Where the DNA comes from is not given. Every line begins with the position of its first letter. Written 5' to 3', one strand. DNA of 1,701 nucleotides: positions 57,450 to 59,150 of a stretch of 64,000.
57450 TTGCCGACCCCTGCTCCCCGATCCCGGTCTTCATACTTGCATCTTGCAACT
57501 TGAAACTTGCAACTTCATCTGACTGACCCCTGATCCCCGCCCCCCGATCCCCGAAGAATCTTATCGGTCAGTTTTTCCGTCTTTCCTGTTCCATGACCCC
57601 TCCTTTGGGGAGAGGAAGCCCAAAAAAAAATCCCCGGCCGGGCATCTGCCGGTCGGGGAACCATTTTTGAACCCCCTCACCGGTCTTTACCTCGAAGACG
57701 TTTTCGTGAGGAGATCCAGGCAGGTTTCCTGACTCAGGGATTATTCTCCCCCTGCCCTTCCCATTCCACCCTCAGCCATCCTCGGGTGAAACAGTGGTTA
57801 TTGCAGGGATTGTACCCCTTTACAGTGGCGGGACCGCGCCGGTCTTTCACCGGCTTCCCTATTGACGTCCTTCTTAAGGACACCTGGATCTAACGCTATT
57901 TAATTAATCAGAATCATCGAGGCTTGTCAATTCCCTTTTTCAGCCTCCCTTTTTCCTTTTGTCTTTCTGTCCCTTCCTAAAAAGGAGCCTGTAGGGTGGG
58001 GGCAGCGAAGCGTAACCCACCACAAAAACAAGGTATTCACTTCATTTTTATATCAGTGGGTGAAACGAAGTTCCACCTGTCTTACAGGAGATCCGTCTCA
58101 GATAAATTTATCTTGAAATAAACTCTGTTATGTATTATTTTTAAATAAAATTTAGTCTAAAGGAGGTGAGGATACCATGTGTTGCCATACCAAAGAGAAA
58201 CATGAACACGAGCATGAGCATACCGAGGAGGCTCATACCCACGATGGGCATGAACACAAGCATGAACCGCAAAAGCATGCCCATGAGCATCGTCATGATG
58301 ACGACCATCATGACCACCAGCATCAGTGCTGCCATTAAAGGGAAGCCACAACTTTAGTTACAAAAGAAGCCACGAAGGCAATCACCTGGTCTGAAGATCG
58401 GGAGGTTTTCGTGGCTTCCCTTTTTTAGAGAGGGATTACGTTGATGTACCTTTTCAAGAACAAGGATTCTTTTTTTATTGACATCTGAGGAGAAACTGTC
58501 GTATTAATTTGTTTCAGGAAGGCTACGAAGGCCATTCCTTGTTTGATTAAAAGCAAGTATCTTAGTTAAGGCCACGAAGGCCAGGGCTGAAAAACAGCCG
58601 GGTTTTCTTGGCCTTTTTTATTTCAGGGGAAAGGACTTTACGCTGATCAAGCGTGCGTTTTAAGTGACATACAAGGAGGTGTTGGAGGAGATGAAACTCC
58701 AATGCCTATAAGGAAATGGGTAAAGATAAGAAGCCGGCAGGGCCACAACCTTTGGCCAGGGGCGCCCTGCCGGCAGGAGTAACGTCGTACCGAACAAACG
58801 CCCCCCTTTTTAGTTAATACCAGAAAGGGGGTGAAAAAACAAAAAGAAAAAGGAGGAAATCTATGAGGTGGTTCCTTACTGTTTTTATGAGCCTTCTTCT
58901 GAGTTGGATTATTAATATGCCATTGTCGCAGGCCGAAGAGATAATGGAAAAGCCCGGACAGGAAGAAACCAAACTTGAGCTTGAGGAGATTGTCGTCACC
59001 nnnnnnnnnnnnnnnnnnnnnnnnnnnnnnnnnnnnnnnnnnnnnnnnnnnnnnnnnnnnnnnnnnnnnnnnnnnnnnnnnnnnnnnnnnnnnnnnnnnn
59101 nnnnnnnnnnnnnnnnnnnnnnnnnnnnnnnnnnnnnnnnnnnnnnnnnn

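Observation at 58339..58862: Structured leader with mutually exclusive hairpins and a thrice-repeated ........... motif upstream of the TonB-dependent receptor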

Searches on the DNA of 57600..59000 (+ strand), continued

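Call 44: search_with_rna_model(model_id=R1, sources=[window, L001, L002, L003, L006, L010, L011, L012, L014, L021, L022, L023, L026, L027, L030], max_evalue=0.00001, make_alignment=true)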
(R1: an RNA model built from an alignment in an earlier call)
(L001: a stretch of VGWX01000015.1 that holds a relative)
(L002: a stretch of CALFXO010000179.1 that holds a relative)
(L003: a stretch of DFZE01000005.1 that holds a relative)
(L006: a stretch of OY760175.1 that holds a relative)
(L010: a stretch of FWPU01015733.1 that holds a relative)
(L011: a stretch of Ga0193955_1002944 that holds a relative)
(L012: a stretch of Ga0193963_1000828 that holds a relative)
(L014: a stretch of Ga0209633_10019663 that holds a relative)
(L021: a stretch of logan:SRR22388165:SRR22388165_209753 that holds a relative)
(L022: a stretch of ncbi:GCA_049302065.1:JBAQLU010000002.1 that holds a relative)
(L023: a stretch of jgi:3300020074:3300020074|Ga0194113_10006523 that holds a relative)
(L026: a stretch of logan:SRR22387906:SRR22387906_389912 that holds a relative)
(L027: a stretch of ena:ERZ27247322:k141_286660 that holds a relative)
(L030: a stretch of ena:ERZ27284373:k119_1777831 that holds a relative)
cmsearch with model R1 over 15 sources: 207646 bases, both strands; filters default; matches with E-value up to 0.00001: 22.
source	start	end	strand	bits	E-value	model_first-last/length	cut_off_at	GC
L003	1130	1189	+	61.9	1.7e-11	1-58/58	no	0.48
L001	937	992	+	60.3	3.8e-11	1-58/58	no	0.41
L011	2969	3024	+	59.2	7.2e-11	1-58/58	no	0.36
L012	2630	2685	+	56.9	2.4e-10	1-58/58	no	0.34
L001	10634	10695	+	54.7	7.5e-10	1-58/58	no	0.5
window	58365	58425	+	53.7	1.3e-09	1-58/58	no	0.51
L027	8391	8452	+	53.2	1.7e-09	1-58/58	no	0.55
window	58567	58622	+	53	1.9e-09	1-58/58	no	0.48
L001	485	546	+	52.8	2.1e-09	1-58/58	no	0.47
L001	10906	10965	+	52.8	2.1e-09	1-58/58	no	0.42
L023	8194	8255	+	51.3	4.5e-09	1-58/58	no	0.55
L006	5516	5573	+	51.1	5.2e-09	1-58/58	no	0.4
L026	7208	7269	+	50.5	6.9e-09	1-58/58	no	0.52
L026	7410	7472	+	50.2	8.3e-09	1-58/58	no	0.41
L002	5410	5462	+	49.9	9.5e-09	1-58/58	no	0.55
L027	197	259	+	44.7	1.6e-07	1-58/58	no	0.43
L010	2767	2823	+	41.9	6.6e-07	1-58/58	no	0.67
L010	1848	1903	+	41.8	7.1e-07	1-58/58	no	0.57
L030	6750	6809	+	39.1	3e-06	1-58/58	no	0.55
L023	189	241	+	39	3.1e-06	1-58/58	no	0.49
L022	1249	1301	+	37.3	7.9e-06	1-58/58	no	0.38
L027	433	485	+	37.3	7.9e-06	1-58/58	no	0.38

Alignment A3: 22 matches aligned to the model, 77 columns, each read 5' to 3' on its own strand. Consensus structure (alignment columns), stored with it:
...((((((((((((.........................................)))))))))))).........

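Call 52: build_rna_model(alignment_id=A2)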
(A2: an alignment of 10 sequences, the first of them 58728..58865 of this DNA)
Model R2 built from alignment A2 (10 sequences, 175 columns); structure: RNAalifold consensus.
model positions 126; base pairs 19; branch points 1; effective number of sequences 2.86; information 0.59 bits per position. Calibrated on 0.2 Mb of random sequence (short: E-values are rough).
structure used (alignment columns):
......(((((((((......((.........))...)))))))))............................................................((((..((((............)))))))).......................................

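Call 53: search_with_rna_model(model_id=R2, sources=[window, L001, L002, L003, L004, L005, L006, L007, L008, L009, L010, L011, L012, L014, L016, L017, L018, L019, L020, L021, L022, L023, L025, L026, L027, L029, L030, L032], max_evalue=1)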
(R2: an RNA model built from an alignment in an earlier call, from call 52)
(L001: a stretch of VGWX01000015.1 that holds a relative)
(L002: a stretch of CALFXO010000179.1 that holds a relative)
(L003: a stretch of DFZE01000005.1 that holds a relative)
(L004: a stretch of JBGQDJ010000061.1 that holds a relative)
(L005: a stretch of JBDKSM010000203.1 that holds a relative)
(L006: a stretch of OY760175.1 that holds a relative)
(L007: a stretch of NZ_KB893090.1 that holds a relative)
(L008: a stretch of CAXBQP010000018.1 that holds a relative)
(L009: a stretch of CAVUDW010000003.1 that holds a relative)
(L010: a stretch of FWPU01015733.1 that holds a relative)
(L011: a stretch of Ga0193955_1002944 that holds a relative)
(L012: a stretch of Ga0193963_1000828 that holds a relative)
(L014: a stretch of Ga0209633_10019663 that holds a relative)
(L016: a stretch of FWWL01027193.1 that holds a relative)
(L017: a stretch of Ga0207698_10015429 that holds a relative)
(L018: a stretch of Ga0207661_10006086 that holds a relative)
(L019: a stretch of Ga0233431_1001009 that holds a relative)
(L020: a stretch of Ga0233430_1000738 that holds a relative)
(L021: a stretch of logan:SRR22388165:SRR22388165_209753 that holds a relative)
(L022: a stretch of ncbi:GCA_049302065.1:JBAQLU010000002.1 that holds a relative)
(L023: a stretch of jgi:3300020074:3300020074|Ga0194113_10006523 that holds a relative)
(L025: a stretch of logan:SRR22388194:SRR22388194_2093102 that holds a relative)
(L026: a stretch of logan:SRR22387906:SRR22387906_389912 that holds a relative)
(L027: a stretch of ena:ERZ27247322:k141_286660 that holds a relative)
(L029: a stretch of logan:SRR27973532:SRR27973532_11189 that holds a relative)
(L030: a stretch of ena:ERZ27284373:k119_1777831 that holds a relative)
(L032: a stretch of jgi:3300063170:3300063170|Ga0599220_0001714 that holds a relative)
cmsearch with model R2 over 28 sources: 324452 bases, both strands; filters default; matches with E-value up to 1: 12.
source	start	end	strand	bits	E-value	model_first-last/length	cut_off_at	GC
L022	3553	3679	+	127.1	8.3e-31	1-126/126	no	0.49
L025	131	256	+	125.2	2.7e-30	1-126/126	no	0.53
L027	3647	3769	+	123.9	5.6e-30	1-126/126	no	0.51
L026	3115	3244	+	122.6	1.3e-29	1-126/126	no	0.5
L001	5883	6004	+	107.1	1.4e-25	1-126/126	no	0.52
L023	2264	2411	+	103.2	1.5e-24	1-126/126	no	0.51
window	58728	58858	+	97.8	4e-23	1-126/126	no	0.53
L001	12748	12872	+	90.5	3.1e-21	1-126/126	no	0.51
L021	6862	6996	+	84.8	9.9e-20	1-126/126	no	0.52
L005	5653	5782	+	84.2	1.4e-19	1-126/126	no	0.49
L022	403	470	-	12.7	0.72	1-126/126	no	0.47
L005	5659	5694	-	12.6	0.74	7-42/126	no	0.69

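Call 56: search_with_rna_model(model_id=R2, sources=[L033, L034, L035, L036], max_evalue=1)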
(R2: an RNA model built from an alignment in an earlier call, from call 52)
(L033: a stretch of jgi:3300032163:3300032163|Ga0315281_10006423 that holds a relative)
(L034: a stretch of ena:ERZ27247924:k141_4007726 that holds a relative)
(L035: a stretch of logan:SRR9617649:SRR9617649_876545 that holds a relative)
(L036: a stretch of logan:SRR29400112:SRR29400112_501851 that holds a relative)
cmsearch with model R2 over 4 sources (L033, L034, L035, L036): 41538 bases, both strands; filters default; matches with E-value up to 1: 6.
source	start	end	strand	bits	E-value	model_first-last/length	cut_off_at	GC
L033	5881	6004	+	116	8.5e-29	1-126/126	no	0.52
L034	4793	4916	+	116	8.5e-29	1-126/126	no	0.52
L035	1651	1774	+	116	8.5e-29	1-126/126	no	0.52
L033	9245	9363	+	10.2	0.41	1-126/126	no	0.4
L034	8157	8275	+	10.2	0.41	1-126/126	no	0.4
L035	5015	5133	+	10.2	0.41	1-126/126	no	0.4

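Call 57: search_with_rna_model(model_id=R1, sources=[L033, L034, L035, L036], max_evalue=0.01)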
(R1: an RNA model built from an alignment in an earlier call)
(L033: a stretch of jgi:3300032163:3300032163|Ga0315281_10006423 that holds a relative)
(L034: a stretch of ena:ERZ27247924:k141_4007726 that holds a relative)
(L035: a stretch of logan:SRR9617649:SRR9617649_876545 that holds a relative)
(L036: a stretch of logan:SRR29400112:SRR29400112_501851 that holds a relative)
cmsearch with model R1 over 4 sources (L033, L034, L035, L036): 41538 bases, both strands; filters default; matches with E-value up to 0.01: 4.
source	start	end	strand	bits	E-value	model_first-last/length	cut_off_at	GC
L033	3854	3906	+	44.7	3.1e-08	1-58/58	no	0.45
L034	2766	2818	+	44.7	3.1e-08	1-58/58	no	0.45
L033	3741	3794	+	41.6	1.6e-07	1-58/58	no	0.46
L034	2653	2706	+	41.6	1.6e-07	1-58/58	no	0.46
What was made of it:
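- Tandem copies occur, as in some riboswitches (call 57).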

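Call 62: search_with_rna_model(model_id=R2, sources=[window, L001, L005, L021, L022, L023, L025, L026, L027, L033], max_evalue=1e-10, make_alignment=true)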
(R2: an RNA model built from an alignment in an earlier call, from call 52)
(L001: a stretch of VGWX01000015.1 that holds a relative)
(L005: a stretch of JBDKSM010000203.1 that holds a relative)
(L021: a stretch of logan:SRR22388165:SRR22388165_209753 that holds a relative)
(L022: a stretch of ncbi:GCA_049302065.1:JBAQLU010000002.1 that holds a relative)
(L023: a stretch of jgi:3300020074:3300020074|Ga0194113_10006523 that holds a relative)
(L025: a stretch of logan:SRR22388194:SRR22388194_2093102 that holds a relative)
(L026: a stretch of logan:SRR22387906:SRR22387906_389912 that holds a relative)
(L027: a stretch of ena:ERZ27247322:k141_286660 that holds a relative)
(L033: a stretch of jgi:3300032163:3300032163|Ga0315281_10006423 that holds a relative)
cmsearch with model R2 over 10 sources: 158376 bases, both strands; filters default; matches with E-value up to 1e-10: 11.
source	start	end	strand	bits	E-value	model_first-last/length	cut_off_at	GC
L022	3553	3679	+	127.1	4.1e-31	1-126/126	no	0.49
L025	131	256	+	125.2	1.3e-30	1-126/126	no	0.53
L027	3647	3769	+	123.9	2.7e-30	1-126/126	no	0.51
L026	3115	3244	+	122.6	6.2e-30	1-126/126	no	0.5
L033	5881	6004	+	116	3.2e-28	1-126/126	no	0.52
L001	5883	6004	+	107.1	6.8e-26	1-126/126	no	0.52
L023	2264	2411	+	103.2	7.2e-25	1-126/126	no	0.51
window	58728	58858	+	97.8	1.9e-23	1-126/126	no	0.53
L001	12748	12872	+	90.5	1.5e-21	1-126/126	no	0.51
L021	6862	6996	+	84.8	4.8e-20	1-126/126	no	0.52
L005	5653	5782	+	84.2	6.6e-20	1-126/126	no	0.49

Alignment A4: 11 matches aligned to the model, 168 columns, each read 5' to 3' on its own strand. Consensus structure (alignment columns), stored with it:
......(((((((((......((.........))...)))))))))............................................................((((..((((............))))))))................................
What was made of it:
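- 58728..58862 (+): E2, the conserved leader element. P1 is 58733-58743 paired with 58764-58774 (core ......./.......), with the conserved loop AACCUUUGGCC at 58747-58757. The linker is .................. P3 is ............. (58799-58811) paired with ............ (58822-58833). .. A-rich linker follows, then the ribosome-binding site GGAGG at 58852-58856. Model R2 97.8 bits, E about 1e-23 (calls 53, 62).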

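Call 79: search_dna_similar(query=window:58339-58862:+, collection=plasmids, mode=distant, max_evalue=0.001, max_rows=10)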
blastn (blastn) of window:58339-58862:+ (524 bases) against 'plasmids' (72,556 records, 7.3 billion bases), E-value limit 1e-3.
No match.

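Call 80: search_dna_similar(query=window:58339-58862:+, collection=phages, mode=distant, max_evalue=0.001, max_rows=10)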
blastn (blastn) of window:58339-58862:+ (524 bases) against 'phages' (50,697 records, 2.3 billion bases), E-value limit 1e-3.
No match.
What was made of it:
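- On Genome-wide repeat (REP, uptake sequence, MITE): No match in plasmid or phage collections (calls 79, 80).
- Tried and rejected: BLAST of the leader against plasmid and phage collections: no match (calls 79, 80).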
